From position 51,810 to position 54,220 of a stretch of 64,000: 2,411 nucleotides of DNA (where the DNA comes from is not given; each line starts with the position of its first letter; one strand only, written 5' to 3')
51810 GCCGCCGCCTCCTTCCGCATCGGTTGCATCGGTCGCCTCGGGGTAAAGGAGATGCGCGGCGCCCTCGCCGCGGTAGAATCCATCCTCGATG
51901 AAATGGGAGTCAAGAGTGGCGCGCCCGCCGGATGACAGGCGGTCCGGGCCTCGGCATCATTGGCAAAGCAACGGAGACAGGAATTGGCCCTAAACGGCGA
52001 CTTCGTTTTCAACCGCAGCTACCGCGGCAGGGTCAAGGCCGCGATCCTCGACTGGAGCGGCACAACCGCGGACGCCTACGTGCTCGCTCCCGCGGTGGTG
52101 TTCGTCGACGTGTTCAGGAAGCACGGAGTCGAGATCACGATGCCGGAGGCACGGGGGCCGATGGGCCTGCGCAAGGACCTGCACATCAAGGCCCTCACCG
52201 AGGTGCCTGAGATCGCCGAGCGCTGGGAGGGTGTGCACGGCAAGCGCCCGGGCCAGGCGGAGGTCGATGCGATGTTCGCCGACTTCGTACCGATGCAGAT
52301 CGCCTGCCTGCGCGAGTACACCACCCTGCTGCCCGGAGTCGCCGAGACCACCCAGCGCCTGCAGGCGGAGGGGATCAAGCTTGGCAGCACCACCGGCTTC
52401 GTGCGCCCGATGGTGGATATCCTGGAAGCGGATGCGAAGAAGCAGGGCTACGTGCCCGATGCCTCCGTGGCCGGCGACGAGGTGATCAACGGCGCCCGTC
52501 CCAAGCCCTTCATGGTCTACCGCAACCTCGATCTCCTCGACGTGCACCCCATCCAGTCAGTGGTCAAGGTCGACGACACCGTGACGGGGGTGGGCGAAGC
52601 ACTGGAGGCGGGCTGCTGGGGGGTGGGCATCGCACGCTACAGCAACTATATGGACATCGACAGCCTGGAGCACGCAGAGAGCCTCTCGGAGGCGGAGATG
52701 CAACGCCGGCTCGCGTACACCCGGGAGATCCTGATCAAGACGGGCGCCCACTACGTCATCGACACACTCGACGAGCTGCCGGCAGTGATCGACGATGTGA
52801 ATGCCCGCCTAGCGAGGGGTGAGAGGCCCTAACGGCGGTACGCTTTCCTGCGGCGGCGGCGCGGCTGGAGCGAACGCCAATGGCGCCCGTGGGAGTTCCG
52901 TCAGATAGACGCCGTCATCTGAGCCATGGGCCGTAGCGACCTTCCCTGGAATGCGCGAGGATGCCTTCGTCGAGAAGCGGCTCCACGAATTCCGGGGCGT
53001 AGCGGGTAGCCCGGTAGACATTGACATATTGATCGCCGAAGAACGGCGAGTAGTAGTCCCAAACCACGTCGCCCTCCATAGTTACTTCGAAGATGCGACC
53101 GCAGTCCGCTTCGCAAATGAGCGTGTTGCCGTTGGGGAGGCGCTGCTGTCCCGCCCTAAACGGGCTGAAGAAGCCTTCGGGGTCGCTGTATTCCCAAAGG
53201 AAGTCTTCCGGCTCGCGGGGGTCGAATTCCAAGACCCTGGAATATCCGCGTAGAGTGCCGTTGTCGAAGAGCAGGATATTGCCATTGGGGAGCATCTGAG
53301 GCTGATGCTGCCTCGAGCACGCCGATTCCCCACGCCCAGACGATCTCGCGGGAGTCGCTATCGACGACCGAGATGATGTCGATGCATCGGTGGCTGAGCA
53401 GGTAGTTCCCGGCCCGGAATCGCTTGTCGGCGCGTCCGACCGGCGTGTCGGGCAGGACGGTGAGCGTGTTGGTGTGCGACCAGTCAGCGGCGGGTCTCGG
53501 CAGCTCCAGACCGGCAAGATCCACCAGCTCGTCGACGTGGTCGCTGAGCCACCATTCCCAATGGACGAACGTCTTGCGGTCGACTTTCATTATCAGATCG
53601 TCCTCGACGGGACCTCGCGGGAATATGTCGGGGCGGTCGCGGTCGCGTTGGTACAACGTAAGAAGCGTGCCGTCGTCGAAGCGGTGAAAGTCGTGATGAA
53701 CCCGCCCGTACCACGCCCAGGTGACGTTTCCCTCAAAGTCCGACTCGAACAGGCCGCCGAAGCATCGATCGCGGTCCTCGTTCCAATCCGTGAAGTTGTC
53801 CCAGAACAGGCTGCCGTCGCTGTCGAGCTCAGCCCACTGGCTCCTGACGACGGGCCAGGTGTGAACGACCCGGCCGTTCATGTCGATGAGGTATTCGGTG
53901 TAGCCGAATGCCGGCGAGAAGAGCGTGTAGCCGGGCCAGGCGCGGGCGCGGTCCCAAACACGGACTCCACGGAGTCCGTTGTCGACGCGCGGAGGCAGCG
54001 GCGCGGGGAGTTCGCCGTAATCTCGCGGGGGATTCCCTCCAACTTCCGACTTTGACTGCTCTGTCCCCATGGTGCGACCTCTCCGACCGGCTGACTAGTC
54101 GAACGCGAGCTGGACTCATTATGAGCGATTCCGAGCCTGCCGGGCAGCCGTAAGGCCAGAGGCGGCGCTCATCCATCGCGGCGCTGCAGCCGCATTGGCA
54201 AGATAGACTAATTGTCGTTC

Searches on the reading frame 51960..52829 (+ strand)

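Call 8: search_protein_families(library=pfam, proteins=[window:51960-52829:+], max_evalue=0.001)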
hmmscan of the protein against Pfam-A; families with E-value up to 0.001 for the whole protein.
window:51960-52829:+ (290 aa): 2 families
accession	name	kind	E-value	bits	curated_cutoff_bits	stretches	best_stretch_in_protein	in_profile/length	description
PF00702.32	Hydrolase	-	2.5e-07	31.7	26.4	1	26-218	2-191/191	haloacid dehalogenase-like hydrolase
PF13419.12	HAD_2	-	0.00013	22.6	23.8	1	105-219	61-173/178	Haloacid dehalogenase-like hydrolase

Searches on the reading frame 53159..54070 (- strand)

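Call 61: search_protein_families(library=pfam, proteins=[window:53159-54070:-], max_evalue=0.0001)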
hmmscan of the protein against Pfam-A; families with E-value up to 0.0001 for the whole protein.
window:53159-54070:- (304 aa): 2 families
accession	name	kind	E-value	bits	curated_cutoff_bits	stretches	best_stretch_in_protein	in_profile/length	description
PF05935.17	Arylsulfotrans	-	3.5e-07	30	24.2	1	121-248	90-214/374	Arylsulfotransferase (ASST)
PF14269.12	Arylsulfotran_2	-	6.5e-05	22.9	27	0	124-246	59-181/301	Arylsulfotransferase (ASST)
